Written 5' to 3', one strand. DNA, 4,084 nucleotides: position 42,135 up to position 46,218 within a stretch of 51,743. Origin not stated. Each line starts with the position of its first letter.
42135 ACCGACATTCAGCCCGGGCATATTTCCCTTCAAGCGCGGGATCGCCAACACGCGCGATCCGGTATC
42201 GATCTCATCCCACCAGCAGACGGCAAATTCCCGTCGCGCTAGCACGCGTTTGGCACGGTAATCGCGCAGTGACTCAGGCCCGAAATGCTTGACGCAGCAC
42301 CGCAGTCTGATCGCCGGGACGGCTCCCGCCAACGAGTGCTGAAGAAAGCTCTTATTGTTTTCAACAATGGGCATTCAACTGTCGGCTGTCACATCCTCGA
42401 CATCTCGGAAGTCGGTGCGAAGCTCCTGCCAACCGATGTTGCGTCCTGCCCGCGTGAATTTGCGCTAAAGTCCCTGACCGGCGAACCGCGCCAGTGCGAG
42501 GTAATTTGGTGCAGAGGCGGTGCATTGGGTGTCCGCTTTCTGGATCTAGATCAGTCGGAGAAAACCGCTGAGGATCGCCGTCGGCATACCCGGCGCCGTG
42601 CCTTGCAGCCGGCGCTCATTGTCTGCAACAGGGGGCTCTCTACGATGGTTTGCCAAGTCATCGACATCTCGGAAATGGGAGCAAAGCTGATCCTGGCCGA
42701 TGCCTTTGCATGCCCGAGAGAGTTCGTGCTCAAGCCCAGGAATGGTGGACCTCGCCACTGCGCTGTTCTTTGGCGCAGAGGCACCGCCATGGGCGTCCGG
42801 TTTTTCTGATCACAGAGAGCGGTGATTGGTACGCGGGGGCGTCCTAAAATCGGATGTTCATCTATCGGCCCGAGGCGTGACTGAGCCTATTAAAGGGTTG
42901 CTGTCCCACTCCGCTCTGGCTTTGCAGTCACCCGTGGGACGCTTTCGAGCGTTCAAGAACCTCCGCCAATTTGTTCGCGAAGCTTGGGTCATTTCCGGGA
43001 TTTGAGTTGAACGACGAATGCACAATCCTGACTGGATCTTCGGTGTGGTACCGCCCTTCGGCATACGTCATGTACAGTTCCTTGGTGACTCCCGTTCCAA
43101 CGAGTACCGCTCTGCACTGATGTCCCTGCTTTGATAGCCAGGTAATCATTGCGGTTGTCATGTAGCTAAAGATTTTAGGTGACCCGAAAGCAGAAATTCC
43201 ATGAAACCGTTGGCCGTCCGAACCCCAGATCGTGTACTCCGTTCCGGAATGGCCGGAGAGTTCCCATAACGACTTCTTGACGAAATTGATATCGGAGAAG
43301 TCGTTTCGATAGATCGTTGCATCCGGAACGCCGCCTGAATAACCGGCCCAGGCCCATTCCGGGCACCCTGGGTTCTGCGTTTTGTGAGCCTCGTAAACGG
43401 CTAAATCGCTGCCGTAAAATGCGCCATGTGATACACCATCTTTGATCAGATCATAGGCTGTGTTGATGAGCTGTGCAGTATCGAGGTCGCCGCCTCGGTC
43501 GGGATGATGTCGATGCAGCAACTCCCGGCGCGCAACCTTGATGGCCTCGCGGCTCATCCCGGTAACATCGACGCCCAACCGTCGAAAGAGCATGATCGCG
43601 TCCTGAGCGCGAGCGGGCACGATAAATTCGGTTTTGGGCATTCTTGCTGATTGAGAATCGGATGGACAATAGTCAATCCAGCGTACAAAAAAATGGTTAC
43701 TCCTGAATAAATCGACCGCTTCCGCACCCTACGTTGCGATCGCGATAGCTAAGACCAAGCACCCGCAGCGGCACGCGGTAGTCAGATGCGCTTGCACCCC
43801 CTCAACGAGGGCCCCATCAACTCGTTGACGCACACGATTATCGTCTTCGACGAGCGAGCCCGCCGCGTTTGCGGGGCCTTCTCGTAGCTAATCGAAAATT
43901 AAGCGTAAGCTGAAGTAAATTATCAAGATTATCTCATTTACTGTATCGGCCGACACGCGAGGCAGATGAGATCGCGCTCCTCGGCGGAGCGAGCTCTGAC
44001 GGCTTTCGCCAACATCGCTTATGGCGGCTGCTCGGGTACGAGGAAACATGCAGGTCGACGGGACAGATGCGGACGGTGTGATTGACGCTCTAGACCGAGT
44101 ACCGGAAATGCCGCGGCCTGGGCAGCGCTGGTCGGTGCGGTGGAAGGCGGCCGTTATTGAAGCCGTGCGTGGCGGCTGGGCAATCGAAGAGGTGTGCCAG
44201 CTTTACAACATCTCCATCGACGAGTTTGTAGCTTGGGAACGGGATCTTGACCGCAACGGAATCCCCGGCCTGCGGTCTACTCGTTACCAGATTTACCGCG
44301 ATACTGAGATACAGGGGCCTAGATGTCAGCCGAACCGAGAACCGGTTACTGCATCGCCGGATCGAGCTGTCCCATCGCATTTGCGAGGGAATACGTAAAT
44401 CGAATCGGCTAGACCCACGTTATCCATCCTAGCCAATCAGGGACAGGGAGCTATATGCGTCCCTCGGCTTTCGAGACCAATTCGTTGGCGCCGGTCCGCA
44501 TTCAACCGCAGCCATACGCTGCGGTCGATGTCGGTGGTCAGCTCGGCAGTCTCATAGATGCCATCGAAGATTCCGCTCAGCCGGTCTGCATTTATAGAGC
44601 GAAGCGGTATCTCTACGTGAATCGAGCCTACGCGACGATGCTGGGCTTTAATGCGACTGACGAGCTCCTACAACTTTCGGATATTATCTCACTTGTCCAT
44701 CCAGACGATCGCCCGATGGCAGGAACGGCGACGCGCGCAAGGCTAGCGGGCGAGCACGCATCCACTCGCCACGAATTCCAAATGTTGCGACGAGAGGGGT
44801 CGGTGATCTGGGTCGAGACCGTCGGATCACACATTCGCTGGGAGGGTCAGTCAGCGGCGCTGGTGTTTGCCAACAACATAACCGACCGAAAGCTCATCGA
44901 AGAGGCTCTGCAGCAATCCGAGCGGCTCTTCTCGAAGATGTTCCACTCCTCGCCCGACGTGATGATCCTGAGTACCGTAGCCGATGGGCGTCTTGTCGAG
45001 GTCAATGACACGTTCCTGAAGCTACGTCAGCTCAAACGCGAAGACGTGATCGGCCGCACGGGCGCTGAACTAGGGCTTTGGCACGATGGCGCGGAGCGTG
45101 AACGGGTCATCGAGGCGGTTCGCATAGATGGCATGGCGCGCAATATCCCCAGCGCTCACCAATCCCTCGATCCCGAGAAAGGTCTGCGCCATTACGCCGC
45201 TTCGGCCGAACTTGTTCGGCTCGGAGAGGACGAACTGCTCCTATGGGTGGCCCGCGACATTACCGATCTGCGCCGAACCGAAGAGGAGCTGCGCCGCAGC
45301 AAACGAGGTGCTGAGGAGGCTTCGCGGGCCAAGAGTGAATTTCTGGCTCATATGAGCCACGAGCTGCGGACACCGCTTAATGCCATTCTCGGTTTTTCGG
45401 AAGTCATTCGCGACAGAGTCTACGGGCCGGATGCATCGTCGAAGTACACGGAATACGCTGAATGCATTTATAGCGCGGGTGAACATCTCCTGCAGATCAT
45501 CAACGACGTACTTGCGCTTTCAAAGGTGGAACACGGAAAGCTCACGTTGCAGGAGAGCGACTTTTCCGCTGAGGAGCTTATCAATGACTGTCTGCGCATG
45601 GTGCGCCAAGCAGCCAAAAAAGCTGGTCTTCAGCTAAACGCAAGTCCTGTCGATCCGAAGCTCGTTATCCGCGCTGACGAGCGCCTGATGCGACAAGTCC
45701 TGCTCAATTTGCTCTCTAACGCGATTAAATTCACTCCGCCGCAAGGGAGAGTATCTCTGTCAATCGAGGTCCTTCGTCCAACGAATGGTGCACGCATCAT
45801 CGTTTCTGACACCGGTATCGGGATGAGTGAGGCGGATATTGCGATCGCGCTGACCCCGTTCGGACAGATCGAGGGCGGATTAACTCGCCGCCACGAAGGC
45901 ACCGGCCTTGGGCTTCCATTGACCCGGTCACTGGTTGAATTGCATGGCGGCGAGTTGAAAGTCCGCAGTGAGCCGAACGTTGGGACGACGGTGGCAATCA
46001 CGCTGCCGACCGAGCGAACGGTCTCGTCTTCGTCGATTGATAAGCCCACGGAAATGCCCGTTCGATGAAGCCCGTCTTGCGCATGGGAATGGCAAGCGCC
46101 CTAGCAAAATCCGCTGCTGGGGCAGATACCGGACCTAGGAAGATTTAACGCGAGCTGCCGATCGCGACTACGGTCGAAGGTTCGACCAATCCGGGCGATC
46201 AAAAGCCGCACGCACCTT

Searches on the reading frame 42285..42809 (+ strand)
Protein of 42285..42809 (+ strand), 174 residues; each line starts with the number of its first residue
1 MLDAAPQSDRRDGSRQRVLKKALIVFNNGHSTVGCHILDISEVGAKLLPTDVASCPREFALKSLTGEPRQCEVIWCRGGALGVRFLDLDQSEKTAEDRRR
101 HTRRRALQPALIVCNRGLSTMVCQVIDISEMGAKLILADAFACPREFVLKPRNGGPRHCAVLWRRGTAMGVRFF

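Call 11: search_protein_families(library=pfam, proteins=[window:42285-42809:+], max_evalue=0.001)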
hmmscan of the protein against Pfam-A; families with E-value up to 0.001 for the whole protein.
window:42285-42809:+ (174 aa): 1 family
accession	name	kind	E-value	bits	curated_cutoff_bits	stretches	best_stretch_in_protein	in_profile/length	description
PF07238.19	PilZ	-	2.2e-12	47.7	22.5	1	10-93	2-93/102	PilZ domain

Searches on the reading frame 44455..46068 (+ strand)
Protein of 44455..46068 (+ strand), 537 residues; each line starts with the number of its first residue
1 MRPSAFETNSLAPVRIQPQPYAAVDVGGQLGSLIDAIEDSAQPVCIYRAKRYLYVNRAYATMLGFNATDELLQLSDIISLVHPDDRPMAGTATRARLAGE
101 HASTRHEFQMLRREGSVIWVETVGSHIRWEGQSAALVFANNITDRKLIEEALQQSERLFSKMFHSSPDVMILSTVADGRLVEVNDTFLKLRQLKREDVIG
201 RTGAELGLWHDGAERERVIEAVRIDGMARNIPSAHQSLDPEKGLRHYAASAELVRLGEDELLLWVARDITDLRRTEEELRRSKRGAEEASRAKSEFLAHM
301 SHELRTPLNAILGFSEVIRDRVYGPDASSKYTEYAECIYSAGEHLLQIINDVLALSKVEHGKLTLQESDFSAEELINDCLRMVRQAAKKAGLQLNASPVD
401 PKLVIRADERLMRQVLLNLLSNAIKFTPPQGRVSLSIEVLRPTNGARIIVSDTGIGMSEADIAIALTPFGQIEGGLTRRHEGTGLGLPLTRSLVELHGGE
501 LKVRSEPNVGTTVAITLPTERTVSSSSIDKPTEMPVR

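Call 11: search_protein_families(library=pfam, proteins=[window:44455-46068:+], max_evalue=0.001)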
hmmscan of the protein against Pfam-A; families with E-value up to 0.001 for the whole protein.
window:44455-46068:+ (537 aa): 7 families
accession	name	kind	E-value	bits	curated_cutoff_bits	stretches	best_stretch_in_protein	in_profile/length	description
PF02518.31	HATPase_c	-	6.5e-28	97.8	26.4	1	408-520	2-110/111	Histidine kinase-, DNA gyrase B-, and HSP90-like ATPase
PF00512.31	HisKA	-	2.3e-21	76.1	26.9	1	292-361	1-66/66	His Kinase A (phospho-acceptor) domain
PF00989.32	PAS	-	3.4e-16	59.7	22.6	2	37-140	7-111/113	PAS fold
PF13426.13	PAS_9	-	1.7e-13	51.2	27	2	169-271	3-103/103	PAS domain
PF08447.18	PAS_3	-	2.1e-11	44.4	25.6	1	53-132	2-81/89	PAS fold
PF08448.16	PAS_4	-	3.3e-11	43.8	23.1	1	165-274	3-110/110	PAS fold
PF13188.13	PAS_8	-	5.6e-11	42.4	21.8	1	36-85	6-54/65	PAS domain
